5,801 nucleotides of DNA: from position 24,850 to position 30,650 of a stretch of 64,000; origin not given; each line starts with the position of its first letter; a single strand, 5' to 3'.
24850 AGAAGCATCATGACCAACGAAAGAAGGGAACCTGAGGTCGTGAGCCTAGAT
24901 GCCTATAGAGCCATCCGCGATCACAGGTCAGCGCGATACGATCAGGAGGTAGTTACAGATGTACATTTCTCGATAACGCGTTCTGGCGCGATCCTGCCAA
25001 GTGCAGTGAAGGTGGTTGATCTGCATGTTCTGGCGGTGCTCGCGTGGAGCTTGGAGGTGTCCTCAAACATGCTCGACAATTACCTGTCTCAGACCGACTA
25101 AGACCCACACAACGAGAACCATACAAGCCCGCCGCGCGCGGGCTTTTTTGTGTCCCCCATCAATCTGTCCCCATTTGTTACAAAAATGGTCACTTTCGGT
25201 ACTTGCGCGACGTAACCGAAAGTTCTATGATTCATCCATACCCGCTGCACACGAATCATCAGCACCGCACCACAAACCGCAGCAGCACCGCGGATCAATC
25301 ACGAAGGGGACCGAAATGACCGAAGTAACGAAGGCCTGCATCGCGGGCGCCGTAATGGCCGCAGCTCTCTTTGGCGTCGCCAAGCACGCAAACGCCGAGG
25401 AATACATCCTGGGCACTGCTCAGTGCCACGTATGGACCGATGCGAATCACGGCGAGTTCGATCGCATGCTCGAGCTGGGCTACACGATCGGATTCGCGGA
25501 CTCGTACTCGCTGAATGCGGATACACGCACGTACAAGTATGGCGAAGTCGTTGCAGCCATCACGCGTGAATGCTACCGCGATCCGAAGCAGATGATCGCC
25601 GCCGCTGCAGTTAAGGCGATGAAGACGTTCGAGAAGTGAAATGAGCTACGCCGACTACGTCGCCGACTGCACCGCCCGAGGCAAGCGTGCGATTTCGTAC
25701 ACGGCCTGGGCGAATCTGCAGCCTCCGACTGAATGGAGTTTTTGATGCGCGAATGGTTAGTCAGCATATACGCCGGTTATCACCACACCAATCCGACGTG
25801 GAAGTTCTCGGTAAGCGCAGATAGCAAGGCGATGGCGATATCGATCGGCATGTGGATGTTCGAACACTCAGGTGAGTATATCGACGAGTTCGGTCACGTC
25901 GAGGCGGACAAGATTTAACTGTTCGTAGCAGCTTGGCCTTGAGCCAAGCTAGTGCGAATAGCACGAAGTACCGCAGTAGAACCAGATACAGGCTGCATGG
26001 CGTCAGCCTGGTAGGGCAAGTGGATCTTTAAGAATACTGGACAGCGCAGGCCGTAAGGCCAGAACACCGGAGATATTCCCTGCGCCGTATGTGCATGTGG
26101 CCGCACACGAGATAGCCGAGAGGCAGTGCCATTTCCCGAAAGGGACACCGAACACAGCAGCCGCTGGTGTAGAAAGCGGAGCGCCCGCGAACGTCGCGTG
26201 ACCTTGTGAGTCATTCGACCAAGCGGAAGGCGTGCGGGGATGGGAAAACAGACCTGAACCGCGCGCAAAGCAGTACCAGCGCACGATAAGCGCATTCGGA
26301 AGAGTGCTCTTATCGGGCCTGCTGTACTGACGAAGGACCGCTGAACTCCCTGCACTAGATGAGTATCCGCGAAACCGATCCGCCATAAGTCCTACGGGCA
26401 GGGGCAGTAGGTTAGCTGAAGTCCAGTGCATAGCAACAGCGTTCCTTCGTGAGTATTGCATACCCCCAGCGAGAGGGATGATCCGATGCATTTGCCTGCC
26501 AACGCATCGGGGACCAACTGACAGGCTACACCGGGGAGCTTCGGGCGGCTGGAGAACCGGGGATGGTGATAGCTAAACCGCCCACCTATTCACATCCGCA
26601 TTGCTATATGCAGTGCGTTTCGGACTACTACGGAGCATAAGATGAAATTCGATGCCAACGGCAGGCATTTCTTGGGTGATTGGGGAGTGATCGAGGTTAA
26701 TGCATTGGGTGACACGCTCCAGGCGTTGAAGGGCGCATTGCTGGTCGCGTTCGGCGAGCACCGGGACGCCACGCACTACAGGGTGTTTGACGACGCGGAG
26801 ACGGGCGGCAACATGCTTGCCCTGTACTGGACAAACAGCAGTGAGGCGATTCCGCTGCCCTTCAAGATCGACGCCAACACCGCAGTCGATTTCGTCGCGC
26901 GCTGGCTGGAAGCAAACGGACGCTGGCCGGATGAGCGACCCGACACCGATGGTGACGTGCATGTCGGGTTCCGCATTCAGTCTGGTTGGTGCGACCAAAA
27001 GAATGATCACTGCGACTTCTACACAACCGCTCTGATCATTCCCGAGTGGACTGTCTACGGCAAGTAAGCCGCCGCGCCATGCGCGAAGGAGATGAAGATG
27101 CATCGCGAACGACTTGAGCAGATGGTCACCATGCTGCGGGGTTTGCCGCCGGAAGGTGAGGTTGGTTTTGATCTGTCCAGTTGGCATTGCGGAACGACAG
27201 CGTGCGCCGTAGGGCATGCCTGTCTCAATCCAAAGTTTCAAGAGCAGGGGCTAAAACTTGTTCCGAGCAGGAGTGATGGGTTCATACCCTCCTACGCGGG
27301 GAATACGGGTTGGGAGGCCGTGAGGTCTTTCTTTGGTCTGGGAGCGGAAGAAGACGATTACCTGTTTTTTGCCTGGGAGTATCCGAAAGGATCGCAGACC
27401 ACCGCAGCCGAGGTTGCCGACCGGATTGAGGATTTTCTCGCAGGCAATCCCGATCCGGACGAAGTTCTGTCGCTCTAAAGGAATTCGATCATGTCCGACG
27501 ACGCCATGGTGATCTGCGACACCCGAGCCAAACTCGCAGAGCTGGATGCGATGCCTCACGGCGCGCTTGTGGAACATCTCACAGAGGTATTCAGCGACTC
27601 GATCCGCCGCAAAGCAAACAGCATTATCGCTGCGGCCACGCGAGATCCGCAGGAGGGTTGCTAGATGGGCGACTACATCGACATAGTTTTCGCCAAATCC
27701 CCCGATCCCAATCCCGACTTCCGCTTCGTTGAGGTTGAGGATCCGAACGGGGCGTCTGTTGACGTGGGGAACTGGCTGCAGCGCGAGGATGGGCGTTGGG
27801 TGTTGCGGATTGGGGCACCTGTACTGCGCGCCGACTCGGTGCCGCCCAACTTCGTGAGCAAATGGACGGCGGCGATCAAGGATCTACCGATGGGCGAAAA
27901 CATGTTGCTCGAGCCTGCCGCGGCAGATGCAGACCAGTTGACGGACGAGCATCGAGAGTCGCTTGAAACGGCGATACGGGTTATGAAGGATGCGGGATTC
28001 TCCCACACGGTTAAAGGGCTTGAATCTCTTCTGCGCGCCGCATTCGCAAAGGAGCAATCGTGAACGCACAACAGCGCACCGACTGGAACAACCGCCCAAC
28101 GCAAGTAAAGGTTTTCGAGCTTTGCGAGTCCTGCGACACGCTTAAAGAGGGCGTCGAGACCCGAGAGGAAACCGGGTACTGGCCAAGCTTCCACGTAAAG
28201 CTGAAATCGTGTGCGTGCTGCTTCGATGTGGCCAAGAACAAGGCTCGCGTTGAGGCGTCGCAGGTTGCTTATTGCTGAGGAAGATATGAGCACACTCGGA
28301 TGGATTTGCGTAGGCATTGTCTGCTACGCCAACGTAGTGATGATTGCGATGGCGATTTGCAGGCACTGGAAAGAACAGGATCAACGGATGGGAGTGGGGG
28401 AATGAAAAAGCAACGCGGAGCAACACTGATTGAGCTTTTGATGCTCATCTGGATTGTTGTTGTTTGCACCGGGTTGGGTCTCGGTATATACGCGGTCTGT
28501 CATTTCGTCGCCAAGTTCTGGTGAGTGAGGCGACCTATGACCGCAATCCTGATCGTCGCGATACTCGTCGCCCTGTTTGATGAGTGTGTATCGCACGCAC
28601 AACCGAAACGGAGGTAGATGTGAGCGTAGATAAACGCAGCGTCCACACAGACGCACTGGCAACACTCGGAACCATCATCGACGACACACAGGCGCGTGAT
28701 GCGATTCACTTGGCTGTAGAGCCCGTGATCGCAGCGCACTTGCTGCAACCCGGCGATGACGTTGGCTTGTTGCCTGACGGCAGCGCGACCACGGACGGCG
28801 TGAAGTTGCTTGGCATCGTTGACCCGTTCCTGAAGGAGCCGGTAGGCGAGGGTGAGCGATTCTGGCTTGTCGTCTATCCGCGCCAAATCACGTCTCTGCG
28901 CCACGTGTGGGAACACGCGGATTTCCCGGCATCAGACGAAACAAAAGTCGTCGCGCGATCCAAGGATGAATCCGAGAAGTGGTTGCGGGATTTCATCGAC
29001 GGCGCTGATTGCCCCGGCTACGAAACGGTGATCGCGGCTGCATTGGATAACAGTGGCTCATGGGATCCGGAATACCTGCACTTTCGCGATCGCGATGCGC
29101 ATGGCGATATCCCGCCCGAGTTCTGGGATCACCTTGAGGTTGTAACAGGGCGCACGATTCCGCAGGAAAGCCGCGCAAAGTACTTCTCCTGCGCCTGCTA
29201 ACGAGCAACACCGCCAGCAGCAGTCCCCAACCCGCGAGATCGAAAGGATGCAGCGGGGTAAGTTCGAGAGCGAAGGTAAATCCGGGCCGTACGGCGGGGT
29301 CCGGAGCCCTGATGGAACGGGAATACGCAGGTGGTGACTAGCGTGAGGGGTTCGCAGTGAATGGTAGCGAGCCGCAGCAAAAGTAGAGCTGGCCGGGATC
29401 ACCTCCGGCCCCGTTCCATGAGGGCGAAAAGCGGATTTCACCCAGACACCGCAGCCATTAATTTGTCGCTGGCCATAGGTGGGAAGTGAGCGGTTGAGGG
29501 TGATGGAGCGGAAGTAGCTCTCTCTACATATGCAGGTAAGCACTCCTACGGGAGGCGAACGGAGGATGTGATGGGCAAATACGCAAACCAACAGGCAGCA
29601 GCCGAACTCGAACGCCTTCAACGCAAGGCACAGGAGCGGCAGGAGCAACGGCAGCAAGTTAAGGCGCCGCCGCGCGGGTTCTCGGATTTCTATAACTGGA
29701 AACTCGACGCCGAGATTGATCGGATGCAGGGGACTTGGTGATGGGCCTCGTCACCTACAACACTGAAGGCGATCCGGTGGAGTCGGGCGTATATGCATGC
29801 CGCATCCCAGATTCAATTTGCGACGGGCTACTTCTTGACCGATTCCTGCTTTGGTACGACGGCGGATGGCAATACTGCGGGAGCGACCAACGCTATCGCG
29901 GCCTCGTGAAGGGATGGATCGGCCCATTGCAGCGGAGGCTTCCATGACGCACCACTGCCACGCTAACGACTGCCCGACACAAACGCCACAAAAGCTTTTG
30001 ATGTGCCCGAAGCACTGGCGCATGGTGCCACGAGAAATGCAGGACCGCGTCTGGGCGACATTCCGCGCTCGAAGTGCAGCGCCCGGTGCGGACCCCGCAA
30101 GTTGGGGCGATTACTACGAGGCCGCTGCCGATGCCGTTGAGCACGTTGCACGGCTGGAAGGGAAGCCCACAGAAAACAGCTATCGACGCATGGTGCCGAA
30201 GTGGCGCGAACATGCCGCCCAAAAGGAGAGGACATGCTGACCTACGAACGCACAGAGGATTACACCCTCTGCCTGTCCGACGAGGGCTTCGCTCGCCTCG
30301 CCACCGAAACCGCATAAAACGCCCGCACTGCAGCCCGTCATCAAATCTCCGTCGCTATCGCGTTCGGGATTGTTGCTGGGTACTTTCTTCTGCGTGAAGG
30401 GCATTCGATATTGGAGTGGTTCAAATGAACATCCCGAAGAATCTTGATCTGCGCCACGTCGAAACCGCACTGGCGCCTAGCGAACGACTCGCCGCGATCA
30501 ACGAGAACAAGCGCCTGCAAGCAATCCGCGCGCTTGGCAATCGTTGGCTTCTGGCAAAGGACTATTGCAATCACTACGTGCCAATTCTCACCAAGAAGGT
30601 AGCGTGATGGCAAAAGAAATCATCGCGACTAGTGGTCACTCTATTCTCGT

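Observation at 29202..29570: Second structured noncoding block (about 370 nt) in the same early operon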

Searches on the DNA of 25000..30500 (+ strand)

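Call 4: search_rna_families(source=window, start=25000, end=30500, threshold=evalue, max_evalue=10, show_alignments=3)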
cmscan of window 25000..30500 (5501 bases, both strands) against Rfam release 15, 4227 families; matches with E-value up to 10: 2.
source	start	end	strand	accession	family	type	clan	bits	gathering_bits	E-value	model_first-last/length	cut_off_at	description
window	29007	29040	+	RF03139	S4-Bacteroidia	Cis-reg; leader;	CL00119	23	34.7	0.16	1-34/34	no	S4-Bacteroidia ribosomal protein leader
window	25046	25151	+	RF00513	Trp_leader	Cis-reg; leader;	-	20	41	1.6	1-100/100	no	Tryptophan operon leader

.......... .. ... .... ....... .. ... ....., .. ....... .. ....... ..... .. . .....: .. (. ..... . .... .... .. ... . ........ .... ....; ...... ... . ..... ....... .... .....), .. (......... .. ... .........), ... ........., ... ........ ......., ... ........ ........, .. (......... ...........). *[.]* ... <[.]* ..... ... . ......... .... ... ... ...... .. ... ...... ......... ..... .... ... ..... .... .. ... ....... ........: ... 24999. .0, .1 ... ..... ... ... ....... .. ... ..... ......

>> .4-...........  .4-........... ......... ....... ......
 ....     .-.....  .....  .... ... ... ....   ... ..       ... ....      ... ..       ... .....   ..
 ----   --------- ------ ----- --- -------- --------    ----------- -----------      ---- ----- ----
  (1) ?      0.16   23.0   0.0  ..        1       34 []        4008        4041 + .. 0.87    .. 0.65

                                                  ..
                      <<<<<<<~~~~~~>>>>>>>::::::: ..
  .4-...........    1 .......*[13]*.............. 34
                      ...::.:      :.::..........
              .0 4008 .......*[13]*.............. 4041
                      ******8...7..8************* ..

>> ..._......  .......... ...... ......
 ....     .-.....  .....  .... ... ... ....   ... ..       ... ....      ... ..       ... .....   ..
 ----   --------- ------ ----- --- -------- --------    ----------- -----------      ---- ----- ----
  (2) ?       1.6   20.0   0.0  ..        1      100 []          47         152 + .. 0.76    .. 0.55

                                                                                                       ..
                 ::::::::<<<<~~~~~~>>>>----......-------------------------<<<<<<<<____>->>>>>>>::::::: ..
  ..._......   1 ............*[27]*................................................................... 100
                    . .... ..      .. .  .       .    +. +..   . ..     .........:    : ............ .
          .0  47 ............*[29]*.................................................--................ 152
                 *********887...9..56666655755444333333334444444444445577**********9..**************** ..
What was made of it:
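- On Any Rfam 15 family (riboswitches, ribozymes, large ncRNAs such as GOLLD, ROOL and HEARO, leaders): No hit with E<=10 lies inside 29202-29570 (call 4).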

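Call 8: search_dna_similar(query=window:28500-30300:+, collection=phages, mode=distant, max_rows=30)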
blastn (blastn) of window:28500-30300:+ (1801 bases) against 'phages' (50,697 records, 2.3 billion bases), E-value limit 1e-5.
Records with a match: 11; places in all: 11; records where one place covers at least 80% of the query: 0.
Best place of each record, by identity: 60-80% 11.
By first word of the organism name: Sinorhizobium 7; Caulobacter 2; Erwinia 2.
By host as written in the record: Sinorhizobium meliloti 7; Caulobacter crescentus 2; Erwinia amylovora 1; Erwinia amylovora YBK14808 1.
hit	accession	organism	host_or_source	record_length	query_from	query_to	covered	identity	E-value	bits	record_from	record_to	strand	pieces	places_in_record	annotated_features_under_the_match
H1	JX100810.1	Caulobacter phage CcrColossus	Caulobacter crescentus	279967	130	428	17%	70.5%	3e-30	141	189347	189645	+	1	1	hypothetical protein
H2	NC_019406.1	Caulobacter phage CcrColossus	Caulobacter crescentus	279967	130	428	17%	70.5%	3e-30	141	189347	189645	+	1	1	hypothetical protein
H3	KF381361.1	Sinorhizobium phage phiM12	Sinorhizobium meliloti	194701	148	429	16%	68.4%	4e-21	109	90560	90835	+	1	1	hypothetical protein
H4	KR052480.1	Sinorhizobium phage phiM7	Sinorhizobium meliloti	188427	148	429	16%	68.4%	4e-21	109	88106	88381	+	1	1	hypothetical protein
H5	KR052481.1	Sinorhizobium phage phiM19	Sinorhizobium meliloti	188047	148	429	16%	68.4%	4e-21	109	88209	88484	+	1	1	hypothetical protein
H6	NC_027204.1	Sinorhizobium phage phiM12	Sinorhizobium meliloti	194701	148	429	16%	68.4%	4e-21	109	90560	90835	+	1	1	hypothetical protein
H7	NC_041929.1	Sinorhizobium phage phiM7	Sinorhizobium meliloti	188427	148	429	16%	68.4%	4e-21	109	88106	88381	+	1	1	hypothetical protein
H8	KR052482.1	Sinorhizobium phage phiN3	Sinorhizobium meliloti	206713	148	429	16%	67.0%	1e-15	92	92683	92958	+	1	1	hypothetical protein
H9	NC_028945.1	Sinorhizobium phage phiN3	Sinorhizobium meliloti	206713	148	429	16%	67.0%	1e-15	92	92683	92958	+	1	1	hypothetical protein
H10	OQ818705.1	Erwinia phage Pastis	Erwinia amylovora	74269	305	430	7%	72.2%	4e-9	71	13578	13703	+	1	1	hypothetical protein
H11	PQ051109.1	Erwinia phage Fifi011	Erwinia amylovora YBK14808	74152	313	411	5%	75.8%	1e-9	72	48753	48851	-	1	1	hypothetical protein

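Call 43: search_dna_similar(query=window:29150-29800:+, collection=plasmids, mode=distant, max_rows=20)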
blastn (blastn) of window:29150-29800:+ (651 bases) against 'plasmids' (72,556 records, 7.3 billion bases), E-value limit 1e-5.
No match.
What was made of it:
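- Tried and rejected: BLASTN of the element against the phage and plasmid collections found no homologue (calls 8, 43).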

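Call 65: search_with_rna_model(model_id=R1, sources=[L001, L003, L004, L005, L006, L007, L009, L011, L012, L013, L014, L015, L016, L017, L018, L019, L020, L021, L022, L023, L024, L025, L026, L027, L028, L029, L030, L031, L032, L033, L034, L035, L036, L037, L038, L039, L040, L041, L042, L043, L044, L045, L046, L047, L048, L049, L050, L051, L052, L053, L054, L055, L057, L058, L059], max_evalue=1)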
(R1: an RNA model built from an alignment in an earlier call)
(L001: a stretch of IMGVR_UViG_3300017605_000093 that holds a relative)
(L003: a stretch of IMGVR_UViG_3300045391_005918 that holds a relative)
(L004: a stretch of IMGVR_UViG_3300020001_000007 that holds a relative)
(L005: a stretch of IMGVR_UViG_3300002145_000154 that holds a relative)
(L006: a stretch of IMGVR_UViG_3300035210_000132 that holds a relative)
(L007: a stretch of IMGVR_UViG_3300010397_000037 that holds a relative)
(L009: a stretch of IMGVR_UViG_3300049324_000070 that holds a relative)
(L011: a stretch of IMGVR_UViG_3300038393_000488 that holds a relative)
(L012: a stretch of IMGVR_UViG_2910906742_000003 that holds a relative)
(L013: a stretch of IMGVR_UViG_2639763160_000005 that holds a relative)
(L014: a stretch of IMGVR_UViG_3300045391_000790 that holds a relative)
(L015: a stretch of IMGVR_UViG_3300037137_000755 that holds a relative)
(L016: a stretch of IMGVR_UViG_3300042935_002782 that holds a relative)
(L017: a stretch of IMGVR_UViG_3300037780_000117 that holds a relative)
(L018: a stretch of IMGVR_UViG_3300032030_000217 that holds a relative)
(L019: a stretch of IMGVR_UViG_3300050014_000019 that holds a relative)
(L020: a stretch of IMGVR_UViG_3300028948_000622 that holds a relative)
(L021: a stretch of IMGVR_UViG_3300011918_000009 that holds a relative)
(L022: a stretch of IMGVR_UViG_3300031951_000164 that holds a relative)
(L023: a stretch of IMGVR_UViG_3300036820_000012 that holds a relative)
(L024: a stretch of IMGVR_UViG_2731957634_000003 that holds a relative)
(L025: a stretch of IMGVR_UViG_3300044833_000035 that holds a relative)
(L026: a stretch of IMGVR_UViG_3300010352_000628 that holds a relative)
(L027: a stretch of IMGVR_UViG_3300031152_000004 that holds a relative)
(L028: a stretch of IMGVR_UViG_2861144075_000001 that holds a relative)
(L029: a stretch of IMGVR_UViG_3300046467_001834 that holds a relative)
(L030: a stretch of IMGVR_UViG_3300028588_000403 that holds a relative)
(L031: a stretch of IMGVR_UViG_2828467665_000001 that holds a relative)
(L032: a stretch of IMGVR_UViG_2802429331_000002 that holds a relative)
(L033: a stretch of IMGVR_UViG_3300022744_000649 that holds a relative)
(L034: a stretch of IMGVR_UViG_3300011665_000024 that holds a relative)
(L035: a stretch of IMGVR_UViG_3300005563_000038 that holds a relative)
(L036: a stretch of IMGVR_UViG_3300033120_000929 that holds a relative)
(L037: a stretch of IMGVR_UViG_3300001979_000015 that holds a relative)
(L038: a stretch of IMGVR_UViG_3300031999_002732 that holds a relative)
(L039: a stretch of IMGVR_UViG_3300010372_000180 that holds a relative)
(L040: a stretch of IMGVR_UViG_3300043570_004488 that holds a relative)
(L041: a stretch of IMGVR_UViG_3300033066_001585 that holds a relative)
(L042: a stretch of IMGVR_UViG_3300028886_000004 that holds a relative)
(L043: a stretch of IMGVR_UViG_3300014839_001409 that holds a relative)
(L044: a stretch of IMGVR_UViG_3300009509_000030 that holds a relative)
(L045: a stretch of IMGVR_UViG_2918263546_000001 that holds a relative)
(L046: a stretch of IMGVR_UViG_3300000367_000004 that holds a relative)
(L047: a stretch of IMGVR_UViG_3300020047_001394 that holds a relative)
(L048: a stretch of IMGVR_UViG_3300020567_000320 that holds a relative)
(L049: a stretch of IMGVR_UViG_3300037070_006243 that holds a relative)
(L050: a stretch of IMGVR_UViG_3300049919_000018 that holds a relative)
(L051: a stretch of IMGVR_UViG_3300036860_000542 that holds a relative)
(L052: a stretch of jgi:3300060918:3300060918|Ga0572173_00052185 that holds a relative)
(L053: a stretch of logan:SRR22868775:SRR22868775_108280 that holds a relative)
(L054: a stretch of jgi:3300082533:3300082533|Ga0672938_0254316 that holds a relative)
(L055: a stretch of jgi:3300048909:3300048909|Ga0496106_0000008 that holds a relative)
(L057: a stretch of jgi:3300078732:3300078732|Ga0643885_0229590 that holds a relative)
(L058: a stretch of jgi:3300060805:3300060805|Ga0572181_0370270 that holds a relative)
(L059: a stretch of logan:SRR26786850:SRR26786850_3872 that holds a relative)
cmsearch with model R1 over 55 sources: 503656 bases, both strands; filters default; matches with E-value up to 1: 6.
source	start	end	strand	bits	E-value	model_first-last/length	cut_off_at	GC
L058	1012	1246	+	83.5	2.5e-20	1-116/116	no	0.61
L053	782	939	+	71.1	6.5e-17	1-116/116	no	0.59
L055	4824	4982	+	66.8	9.3e-16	1-116/116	no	0.57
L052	940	1081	+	42.4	5e-09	1-116/116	no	0.54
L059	1472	1612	+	37.9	8.6e-08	1-116/116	no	0.53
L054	210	346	+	22.7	0.0013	1-116/116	no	0.61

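Call 68: search_dna_similar(query=window:25900-26660:+, collection=phages, mode=distant, max_rows=10)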
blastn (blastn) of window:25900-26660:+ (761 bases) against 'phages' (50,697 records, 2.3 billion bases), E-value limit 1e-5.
No match.

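Call 72: search_with_rna_model(model_id=R1, sources=[L060, L061], max_evalue=1, filters=off)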
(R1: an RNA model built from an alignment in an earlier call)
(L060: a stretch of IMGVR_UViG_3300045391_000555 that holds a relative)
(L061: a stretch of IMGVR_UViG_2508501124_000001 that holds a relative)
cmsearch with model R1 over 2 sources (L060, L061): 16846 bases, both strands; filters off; matches with E-value up to 1: 2.
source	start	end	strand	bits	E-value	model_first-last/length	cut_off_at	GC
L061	5339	5467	+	21.2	0.00011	9-64/116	no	0.67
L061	2596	2678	-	8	0.47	1-116/116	no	0.54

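Call 77: search_with_rna_model(model_id=R1, sources=[L063, L064], max_evalue=5, filters=off)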
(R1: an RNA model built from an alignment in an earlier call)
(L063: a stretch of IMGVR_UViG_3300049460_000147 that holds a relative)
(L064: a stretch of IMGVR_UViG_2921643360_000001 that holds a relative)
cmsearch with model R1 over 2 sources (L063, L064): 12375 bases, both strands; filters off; matches with E-value up to 5: 4.
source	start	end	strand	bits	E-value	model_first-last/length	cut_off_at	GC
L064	2778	2897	+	28.3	9.4e-07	1-116/116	no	0.61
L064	2913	2942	+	7.4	0.51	1-116/116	no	0.57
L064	2806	2844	-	6.9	0.69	26-63/116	no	0.64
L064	4249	4353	+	5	2.3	1-116/116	no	0.55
